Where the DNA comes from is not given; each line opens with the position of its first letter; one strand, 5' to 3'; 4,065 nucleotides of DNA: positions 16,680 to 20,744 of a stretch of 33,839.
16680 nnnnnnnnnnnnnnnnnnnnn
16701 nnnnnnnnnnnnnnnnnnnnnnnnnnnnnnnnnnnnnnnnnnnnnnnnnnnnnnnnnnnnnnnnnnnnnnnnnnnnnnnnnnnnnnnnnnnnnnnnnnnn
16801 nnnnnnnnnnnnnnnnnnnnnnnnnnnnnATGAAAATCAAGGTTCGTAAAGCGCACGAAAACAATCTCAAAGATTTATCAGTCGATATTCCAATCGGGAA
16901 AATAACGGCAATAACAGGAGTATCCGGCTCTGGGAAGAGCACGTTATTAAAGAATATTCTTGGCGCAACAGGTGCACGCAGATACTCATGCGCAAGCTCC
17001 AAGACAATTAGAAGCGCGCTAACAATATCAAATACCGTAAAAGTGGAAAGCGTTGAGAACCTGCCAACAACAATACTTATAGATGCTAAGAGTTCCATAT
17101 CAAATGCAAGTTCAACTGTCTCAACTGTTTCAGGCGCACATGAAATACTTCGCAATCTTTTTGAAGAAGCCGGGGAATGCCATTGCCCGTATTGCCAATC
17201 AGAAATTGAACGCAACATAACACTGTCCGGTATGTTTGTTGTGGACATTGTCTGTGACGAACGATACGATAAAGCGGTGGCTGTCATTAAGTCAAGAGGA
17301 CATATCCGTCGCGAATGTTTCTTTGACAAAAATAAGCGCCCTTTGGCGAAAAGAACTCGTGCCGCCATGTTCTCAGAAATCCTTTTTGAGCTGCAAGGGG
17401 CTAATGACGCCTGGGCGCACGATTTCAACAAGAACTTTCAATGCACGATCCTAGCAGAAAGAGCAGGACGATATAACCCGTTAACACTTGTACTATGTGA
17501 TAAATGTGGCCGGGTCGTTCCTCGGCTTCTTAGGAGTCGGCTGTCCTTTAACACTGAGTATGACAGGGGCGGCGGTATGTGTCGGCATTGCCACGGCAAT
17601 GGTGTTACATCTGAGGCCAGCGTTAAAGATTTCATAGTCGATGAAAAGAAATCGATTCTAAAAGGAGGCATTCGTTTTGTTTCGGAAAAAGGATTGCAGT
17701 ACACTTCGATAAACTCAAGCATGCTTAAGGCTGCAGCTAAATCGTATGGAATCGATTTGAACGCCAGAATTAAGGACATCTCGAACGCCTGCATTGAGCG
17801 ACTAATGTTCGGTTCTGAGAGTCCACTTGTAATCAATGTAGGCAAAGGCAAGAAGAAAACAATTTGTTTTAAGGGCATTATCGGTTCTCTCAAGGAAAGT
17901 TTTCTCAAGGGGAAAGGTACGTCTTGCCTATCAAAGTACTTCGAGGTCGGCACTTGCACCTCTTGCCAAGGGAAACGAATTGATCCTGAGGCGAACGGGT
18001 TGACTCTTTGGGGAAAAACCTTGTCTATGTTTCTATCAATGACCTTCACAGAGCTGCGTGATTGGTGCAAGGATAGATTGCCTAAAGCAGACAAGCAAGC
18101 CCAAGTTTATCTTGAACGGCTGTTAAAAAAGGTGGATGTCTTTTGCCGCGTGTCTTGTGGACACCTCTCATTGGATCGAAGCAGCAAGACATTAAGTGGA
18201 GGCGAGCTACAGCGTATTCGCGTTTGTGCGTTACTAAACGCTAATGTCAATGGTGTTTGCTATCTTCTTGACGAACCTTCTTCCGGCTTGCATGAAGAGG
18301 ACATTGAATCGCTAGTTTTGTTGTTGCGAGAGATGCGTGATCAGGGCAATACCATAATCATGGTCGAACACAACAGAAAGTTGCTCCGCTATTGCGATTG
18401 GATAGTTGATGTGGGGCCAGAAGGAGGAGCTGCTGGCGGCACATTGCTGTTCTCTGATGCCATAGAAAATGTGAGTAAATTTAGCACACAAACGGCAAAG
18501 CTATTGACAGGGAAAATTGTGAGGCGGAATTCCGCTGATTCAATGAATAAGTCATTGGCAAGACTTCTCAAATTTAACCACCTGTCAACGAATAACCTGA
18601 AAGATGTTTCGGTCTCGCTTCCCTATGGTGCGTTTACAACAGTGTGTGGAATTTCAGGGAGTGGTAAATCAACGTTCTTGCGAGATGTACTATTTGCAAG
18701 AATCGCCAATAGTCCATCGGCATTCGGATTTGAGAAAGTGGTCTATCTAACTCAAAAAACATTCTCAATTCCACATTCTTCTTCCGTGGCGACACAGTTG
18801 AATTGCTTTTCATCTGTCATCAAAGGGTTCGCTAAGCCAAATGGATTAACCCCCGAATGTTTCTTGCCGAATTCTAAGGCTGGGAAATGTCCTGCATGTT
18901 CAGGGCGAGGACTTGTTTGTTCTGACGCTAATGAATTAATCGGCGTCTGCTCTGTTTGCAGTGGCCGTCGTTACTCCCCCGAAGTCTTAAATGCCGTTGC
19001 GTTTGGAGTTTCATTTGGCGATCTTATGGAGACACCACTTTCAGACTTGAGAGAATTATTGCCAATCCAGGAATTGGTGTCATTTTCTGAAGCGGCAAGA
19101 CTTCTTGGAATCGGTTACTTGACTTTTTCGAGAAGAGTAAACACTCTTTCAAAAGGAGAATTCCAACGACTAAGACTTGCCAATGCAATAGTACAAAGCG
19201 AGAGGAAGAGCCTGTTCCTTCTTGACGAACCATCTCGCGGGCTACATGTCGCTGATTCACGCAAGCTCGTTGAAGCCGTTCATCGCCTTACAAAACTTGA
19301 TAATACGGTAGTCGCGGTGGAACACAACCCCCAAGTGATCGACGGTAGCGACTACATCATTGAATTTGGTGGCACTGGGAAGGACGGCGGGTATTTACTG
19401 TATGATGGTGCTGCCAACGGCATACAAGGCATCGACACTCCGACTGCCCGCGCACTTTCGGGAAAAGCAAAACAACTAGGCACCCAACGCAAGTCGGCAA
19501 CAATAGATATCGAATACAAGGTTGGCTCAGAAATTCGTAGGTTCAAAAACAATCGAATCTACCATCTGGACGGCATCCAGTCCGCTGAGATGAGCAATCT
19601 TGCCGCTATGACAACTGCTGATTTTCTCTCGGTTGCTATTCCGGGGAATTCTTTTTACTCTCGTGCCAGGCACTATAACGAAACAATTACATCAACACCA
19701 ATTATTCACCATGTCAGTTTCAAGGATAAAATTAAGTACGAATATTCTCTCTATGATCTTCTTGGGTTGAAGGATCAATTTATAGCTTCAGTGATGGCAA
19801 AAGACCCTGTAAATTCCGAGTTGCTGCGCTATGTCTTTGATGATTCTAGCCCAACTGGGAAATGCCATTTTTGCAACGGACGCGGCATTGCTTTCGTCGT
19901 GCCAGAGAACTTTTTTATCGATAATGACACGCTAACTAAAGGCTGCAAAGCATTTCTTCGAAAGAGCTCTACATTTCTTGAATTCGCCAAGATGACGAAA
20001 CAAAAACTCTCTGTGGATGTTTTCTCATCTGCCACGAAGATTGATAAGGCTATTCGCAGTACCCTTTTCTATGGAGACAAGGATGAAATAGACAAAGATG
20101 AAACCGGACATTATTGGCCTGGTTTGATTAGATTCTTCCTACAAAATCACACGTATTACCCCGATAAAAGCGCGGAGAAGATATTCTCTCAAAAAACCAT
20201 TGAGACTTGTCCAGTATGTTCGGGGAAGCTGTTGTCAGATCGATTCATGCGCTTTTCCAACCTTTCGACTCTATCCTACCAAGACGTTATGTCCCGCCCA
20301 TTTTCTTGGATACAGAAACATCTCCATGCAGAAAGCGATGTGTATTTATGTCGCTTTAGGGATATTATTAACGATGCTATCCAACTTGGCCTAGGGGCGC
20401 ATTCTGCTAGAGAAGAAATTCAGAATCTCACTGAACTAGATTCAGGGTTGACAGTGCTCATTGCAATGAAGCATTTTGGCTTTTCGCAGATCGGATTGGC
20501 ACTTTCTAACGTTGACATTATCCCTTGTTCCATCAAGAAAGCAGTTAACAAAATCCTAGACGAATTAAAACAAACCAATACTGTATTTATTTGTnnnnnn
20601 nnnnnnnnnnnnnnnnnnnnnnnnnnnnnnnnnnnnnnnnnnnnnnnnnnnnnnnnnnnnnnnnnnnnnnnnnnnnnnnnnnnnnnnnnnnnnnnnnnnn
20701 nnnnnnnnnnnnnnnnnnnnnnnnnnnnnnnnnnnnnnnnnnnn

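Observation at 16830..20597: UvrA-like protein with both ABC modules and UvrA-type zinc modules, plus an extra Cys-module-bearing C-terminal region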

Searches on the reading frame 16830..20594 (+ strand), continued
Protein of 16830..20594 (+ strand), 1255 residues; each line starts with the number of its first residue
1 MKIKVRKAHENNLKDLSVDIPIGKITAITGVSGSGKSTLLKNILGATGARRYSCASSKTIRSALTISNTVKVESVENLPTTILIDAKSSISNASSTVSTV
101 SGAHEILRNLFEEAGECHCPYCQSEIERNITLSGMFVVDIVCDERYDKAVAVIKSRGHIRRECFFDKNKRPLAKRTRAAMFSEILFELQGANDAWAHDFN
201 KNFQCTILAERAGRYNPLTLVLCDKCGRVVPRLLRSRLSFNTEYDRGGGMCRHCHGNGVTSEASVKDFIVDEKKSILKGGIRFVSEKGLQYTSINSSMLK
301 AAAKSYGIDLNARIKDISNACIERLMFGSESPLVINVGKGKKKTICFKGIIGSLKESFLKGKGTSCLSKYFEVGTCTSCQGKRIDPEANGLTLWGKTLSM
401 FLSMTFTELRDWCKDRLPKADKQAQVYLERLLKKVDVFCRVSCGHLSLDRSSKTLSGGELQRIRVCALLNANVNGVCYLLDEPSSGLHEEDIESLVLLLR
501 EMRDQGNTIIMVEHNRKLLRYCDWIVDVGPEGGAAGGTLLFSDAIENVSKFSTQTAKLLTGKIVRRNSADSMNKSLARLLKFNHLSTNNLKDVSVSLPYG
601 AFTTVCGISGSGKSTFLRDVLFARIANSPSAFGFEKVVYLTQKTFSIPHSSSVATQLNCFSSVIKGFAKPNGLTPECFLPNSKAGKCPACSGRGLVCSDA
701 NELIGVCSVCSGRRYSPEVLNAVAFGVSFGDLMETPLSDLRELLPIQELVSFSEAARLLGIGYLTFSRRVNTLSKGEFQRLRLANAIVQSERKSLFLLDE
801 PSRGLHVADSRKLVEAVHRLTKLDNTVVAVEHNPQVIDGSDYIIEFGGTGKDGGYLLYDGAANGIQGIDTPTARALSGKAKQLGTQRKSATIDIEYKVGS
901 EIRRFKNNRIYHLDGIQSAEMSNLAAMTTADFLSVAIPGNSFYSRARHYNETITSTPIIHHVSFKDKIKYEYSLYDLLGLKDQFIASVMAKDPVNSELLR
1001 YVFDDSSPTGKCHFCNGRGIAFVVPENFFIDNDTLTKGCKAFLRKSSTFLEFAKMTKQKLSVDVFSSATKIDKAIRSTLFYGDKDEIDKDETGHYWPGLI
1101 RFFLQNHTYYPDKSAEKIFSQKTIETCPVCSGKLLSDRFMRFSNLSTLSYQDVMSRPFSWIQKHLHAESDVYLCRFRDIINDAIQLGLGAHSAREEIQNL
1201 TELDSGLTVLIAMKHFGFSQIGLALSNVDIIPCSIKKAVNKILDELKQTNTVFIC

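Call 87: search_protein_families(library=padloc, proteins=[L001:7911-9074:-, L001:9322-10017:-, L001:10022-11377:-, L088:8805-9362:+, L088:9421-10413:+, L088:10900-11400:+, L088:11897-13000:+, L088:15003-15452:+, L086:1278-2306:-, L004:13895-14701:-], max_evalue=0.00001)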
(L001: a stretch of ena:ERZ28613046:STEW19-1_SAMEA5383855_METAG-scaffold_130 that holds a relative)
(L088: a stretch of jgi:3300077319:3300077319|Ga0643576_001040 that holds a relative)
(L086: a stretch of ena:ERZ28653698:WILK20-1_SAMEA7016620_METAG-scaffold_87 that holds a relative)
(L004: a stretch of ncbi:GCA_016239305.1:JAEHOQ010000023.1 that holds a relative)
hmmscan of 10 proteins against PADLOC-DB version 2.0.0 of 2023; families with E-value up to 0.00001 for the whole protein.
L001:7911-9074:- (387 aa): 2 families
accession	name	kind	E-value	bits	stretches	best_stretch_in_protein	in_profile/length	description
PDLC02903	pVip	-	1.3e-15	55.6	1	12-222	7-190/257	Viperins not associated with kinases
PDLC02904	pVip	-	1.5e-10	39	1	13-224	11-196/262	Viperins associated with kinases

L001:9322-10017:- (231 aa): 1 family
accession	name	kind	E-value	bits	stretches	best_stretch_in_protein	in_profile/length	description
PDLC02337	AbiLii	-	2.1e-07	29.7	1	3-164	28-68/170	AbiLii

L001:10022-11377:- (451 aa): 33 families (the best 25 are shown)
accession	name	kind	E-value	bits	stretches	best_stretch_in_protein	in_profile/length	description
PDLC02335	AbiLi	-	2.4e-57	192.5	1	17-448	44-286/326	AbiLi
PDLC02980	AriA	-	4.1e-22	77.5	1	264-393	190-304/304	-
PDLC04178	HEC-01A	-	8.5e-17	59.3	1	307-419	246-357/399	-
PDLC04180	HEC-01A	-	2.3e-16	58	1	323-428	253-356/382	-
PDLC04179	HEC-01A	-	1.4e-15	55.4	1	325-449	340-457/459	-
PDLC04176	HEC-01A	-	4.1e-15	54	1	298-426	220-352/371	-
PDLC04175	HEC-01A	-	2.3e-14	51.2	1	315-419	240-336/363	-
PDLC04392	PDC-M07A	-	8.9e-12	42.8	1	323-423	284-384/432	-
PDLC04393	PDC-M07A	-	2.9e-11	41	1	324-424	287-387/435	-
PDLC04182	HEC-01A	-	3e-11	41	1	322-425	283-382/406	-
PDLC04426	PDC-M12A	-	1.1e-10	39.5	0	311-441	246-365/369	-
PDLC04177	HEC-01A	-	1.3e-10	38.9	1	326-420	278-367/393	-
PDLC04389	PDC-M07A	-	2.3e-10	38.1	1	345-423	325-404/443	-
PDLC04570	PDC-M31A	-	4.7e-10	37.2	1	341-448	285-394/395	-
PDLC04391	PDC-M07A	-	5.5e-10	36.8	0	325-423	284-382/412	-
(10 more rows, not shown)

L088:8805-9362:+ (185 aa): 0 families

L088:9421-10413:+ (330 aa): 7 families
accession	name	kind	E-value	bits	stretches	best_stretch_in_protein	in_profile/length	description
PDLC03963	SoFic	-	3.2e-42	143.2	1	13-295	22-314/361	-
PDLC04840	PDC-S04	-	7.4e-18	63.1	1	45-191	13-169/227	-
PDLC04836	PDC-S04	-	1.3e-16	58.5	1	50-190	32-181/244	-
PDLC04837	PDC-S04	-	1.5e-15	55.2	1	48-239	30-220/234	-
PDLC04966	PDC-S24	-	6.6e-15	52.9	1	131-229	269-371/497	-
PDLC04839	PDC-S04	-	1.1e-11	42.9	1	83-241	39-200/205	-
PDLC04841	PDC-S04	-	6.8e-06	23.9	0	105-228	146-255/292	-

L088:10900-11400:+ (166 aa): 0 families

L088:11897-13000:+ (367 aa): 0 families

L088:15003-15452:+ (149 aa): 0 families

L086:1278-2306:- (342 aa): 0 families

L004:13895-14701:- (268 aa): 0 families

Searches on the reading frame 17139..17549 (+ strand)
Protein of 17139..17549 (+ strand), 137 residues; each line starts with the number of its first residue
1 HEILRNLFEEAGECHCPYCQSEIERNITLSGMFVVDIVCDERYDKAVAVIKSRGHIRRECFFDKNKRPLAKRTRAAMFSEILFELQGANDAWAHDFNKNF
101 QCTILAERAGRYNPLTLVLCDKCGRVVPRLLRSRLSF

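Call 63: predict_structure(alignment_id=A3)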
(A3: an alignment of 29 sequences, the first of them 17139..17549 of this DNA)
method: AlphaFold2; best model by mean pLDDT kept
length: 137 residues; sequences in the alignment: 29
mean_pLDDT: 93.2   pTM: 0.81
mean pLDDT of the five models: 93.2, 91.1, 91.1, 90.9, 90.8
residues with pLDDT >= 90: 106; 70-90: 31; 50-70: 0; < 50: 0
segments of 3 or more residues with pLDDT < 50: none
pLDDT, mean of each block of 10 residues (from residue 1): 86 92 86 97 96 97 97 96 95 96 94 94 93 84
secondary structure, 60 per line:
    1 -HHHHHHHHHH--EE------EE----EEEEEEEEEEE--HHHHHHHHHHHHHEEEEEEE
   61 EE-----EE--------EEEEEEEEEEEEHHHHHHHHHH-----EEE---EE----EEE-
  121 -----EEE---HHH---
elements in order: H2-11 E28-38 H41-53 E54-62 E78-89 H90-99 E105-107 E117-119 E126-128

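Call 66: fold_search(model_id=the predicted structure, library=pdb)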
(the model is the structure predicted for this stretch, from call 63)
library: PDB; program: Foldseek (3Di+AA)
matches with E <= 10: 915; with E <= 0.001: 0
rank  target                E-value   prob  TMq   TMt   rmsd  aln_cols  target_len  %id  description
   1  1f08_B                3.0e-02  0.90  0.35  0.34  12.5       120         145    7  CRYSTAL STRUCTURE OF THE DNA-BINDING DOMAIN OF THE REPLICATION INITIATION PROTEIN E1 FROM PAPILLOMAVIRUS (released 2001-05-16)
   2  7po4_f                3.7e-02  0.85  0.36  0.33  12.3       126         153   10  Assembly intermediate of human mitochondrial ribosome large subunit (largely unfolded rRNA with MALSU1, L0R8F8 and ACP (released 2022-06-15)
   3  7nsj_Bk               5.9e-02  0.57  0.30  0.26  13.8       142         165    8  55S mammalian mitochondrial ribosome with tRNA(P/P) and tRNA(E*) (released 2021-06-02)
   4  1f08_A                6.3e-02  0.85  0.37  0.35  12.2       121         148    6  CRYSTAL STRUCTURE OF THE DNA-BINDING DOMAIN OF THE REPLICATION INITIATION PROTEIN E1 FROM PAPILLOMAVIRUS (released 2001-05-16)
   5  2wvc_A                6.6e-02  0.89  0.36  0.38   7.0       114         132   10  Structural and mechanistic insights into Helicobacter pylori NikR function (released 2010-01-19)
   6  6yw5_FF               7.0e-02  0.93  0.36  0.40   6.9       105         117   11  The structure of the small subunit of the mitoribosome from Neurospora crassa (released 2020-11-11)
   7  1cqm_A                8.4e-02  0.96  0.35  0.46   6.8        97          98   11  PROTEIN AGGREGATION AND ALZHEIMER'S DISEASE: CRYSTALLOGRAPHIC ANALYSIS OF THE PHENOMENON. ENGINEERED VERSION OF THE RI (released 2000-09-08)
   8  8uu5_f                8.4e-02  0.84  0.32  0.43   7.6        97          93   11  Cryo-EM structure of the Listeria innocua 70S ribosome (head-swiveled) in complex with pe/E-tRNA (structure I-B) (released 2024-02-28)
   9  7odr_f                9.4e-02  0.57  0.30  0.28  10.0       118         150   11  State A of the human mitoribosomal large subunit assembly intermediate (released 2021-06-23)
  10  4czd_B                9.4e-02  0.41  0.28  0.25  14.8       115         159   13  Sirohaem decarboxylase AhbA/B - an enzyme with structural homology to the Lrp/AsnC transcription factor family that is (released 2014-06-11)
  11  2bvz                  9.9e-02  0.95  0.35  0.46   6.7        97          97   10  Mutant of the Ribosomal Protein S6 (released 2005-10-26)
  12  3nrb_A                1.1e-01  0.92  0.34  0.19   3.5        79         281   10  Crystal structure of a formyltetrahydrofolate deformylase (purU, PP_1943) from PSEUDOMONAS PUTIDA KT2440 at 2.05 A res (released 2010-07-28)
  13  4aff                  1.1e-01  0.35  0.26  0.30   8.4       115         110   10  High resolution structure of a PII mutant (I86N) protein in complex with ATP, MG and FLC (released 2012-02-01)
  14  1lou                  1.1e-01  0.94  0.35  0.46   6.8        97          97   11  RIBOSOMAL PROTEIN S6 (released 1998-11-30)
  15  8cwo_F                1.2e-01  0.94  0.37  0.50   6.7        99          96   13  Cutibacterium acnes 30S ribosomal subunit with Sarecycline bound, body domain only in the local refined map (released 2023-03-15)
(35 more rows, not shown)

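Call 71: search_protein_families(library=pfam, proteins=[window:17139-17549:+], max_evalue=1)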
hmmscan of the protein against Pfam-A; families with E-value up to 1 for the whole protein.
window:17139-17549:+ (137 aa): 1 family
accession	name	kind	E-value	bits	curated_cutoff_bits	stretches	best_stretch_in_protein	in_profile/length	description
PF09723.15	Zn_ribbon_8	-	0.01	16.2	34.4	1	2-26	16-40/41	Zinc ribbon domain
